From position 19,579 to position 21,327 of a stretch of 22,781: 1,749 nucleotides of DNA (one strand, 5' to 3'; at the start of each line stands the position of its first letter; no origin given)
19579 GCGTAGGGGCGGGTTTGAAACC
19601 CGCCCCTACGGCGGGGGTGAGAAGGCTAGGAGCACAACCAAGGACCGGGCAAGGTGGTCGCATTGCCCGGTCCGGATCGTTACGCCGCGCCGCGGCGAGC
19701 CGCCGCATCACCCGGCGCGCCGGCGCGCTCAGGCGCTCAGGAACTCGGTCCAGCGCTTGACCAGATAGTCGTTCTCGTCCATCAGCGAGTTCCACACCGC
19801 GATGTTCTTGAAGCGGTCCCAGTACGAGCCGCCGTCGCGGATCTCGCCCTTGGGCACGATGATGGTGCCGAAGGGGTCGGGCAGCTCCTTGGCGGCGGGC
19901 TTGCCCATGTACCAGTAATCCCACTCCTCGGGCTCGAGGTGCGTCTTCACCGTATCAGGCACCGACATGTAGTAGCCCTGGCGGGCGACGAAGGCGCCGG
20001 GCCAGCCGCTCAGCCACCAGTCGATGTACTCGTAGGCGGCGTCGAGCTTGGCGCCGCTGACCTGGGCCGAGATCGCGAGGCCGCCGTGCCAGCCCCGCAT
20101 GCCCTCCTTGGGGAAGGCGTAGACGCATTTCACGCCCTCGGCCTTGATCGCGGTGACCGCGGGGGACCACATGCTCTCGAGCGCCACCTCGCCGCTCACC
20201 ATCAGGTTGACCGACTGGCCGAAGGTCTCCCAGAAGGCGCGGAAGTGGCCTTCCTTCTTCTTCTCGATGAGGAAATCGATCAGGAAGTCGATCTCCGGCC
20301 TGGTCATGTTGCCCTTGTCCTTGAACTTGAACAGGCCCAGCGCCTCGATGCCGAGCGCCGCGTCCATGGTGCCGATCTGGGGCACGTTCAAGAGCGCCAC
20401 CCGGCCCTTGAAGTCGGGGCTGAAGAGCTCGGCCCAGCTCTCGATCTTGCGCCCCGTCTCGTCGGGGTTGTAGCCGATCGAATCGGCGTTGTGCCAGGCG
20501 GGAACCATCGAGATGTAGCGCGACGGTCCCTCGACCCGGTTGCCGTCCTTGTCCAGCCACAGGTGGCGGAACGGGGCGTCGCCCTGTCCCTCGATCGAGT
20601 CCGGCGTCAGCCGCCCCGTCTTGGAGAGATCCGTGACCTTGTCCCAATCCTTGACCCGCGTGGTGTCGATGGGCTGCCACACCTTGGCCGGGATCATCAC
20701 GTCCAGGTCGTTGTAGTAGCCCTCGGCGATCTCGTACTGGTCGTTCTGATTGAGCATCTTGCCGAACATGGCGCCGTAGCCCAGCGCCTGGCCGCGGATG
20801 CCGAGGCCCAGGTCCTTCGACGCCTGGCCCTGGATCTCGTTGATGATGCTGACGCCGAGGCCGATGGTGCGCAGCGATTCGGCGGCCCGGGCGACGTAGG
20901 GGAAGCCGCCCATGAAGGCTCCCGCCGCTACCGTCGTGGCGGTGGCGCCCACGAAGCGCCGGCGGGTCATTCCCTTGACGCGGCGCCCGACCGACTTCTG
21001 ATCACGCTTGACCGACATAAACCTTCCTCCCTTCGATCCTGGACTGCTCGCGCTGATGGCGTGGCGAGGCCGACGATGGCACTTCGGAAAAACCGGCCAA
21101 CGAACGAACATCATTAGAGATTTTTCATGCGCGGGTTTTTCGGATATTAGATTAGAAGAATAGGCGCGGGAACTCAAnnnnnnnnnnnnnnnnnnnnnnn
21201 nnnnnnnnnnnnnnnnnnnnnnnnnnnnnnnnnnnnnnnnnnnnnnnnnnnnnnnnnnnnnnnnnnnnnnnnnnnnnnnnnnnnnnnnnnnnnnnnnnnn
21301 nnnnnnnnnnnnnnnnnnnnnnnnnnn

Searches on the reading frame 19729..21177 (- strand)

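Call 10: search_protein_families(library=pfam, proteins=[window:19729-21177:-], max_evalue=0.001)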
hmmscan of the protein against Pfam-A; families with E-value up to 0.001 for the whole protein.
window:19729-21177:- (482 aa): 2 families
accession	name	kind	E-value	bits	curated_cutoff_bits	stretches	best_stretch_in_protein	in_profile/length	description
PF13416.11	SBP_bac_8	-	1.9e-14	54.6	27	1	150-390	42-245/279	Bacterial extracellular solute-binding protein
PF13343.11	SBP_bac_6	-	0.00021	21.3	24.6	1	230-414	63-228/245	Bacterial extracellular solute-binding protein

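Call 42: search_protein_families(library=ncbifam, proteins=[window:19729-21177:-], max_evalue=0.001)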
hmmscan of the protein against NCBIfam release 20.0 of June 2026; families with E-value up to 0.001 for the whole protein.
window:19729-21177:- (482 aa): 2 families
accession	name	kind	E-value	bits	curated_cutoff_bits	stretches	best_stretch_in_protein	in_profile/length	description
NF007048.0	PRK09501.1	equivalog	1.9e-06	27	582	1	225-390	127-280/348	spermidine/putrescine ABC transporter substrate-binding protein PotD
NF041888.1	ABC_SBP_YdcS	equivalog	2.3e-06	26.7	725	1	257-392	177-308/379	putative ABC transporter substrate-binding protein YdcS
